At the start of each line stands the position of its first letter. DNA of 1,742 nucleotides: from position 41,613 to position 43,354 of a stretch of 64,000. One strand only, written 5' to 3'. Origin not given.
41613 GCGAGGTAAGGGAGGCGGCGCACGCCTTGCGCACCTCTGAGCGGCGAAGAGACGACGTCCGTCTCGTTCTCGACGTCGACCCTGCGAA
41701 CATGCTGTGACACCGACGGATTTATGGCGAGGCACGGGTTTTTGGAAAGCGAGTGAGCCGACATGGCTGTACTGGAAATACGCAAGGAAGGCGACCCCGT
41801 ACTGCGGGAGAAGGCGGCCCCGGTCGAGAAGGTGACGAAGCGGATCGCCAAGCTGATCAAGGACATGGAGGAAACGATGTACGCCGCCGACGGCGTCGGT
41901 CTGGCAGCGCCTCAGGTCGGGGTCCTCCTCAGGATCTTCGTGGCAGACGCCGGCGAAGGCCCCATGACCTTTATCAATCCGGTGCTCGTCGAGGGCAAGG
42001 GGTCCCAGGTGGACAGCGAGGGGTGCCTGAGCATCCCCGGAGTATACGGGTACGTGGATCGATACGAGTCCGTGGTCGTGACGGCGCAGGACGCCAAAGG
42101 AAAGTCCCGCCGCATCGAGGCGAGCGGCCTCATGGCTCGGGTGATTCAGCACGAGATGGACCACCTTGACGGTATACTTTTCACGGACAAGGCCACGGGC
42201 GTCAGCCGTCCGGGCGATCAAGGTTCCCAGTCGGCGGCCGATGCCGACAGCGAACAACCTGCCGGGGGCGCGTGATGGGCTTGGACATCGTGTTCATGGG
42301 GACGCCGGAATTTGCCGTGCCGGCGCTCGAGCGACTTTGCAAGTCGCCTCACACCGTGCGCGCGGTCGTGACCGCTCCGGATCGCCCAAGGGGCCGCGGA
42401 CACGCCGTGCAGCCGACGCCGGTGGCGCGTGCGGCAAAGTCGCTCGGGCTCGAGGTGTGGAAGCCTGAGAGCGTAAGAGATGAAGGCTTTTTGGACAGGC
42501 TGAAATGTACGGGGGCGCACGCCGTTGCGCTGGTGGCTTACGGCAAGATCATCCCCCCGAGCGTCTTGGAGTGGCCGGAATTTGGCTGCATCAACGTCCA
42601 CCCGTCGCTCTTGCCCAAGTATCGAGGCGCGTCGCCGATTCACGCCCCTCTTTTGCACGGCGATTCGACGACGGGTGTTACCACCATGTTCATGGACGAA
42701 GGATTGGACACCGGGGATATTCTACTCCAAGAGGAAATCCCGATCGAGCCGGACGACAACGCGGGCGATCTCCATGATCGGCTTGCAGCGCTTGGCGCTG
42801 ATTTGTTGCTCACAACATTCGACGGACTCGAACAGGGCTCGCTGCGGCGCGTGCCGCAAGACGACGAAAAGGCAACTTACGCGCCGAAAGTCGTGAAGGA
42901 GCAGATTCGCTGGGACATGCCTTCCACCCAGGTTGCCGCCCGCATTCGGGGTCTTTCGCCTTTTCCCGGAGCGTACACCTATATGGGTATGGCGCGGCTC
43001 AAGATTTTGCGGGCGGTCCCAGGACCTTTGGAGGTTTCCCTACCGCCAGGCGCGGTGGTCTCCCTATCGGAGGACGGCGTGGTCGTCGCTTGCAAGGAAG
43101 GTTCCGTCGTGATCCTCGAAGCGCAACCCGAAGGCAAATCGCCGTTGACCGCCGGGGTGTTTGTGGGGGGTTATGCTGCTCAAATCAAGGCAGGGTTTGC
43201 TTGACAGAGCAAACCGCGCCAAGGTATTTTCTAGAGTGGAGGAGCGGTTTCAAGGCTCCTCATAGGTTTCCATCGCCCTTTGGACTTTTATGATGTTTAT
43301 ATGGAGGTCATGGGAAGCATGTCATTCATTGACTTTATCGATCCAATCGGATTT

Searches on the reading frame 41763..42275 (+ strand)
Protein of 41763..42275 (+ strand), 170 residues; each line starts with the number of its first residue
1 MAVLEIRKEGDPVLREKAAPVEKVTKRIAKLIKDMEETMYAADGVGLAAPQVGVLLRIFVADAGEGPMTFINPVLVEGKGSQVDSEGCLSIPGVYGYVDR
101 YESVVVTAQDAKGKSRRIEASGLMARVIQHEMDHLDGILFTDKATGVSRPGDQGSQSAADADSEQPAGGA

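Call 42: search_protein_families(library=pfam, proteins=[window:41763-42275:+], max_evalue=0.00001)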
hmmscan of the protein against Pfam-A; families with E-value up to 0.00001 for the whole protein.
window:41763-42275:+ (170 aa): 1 family
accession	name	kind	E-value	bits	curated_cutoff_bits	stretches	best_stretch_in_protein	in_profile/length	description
PF01327.26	Pep_deformylase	-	8.4e-51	172.1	22.8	1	4-146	2-152/156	Polypeptide deformylase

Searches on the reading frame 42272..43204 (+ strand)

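Call 15: search_protein_families(library=pfam, proteins=[window:42272-43204:+], max_evalue=0.000001)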
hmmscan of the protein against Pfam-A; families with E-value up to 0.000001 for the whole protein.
window:42272-43204:+ (310 aa): 2 families
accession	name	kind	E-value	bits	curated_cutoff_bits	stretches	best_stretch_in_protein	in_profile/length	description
PF00551.24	Formyl_trans_N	-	3.4e-43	147.9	26.1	1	6-180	3-178/181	Formyl transferase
PF02911.23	Formyl_trans_C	-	1.5e-22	80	21.1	1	210-301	7-99/100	Formyl transferase, C-terminal domain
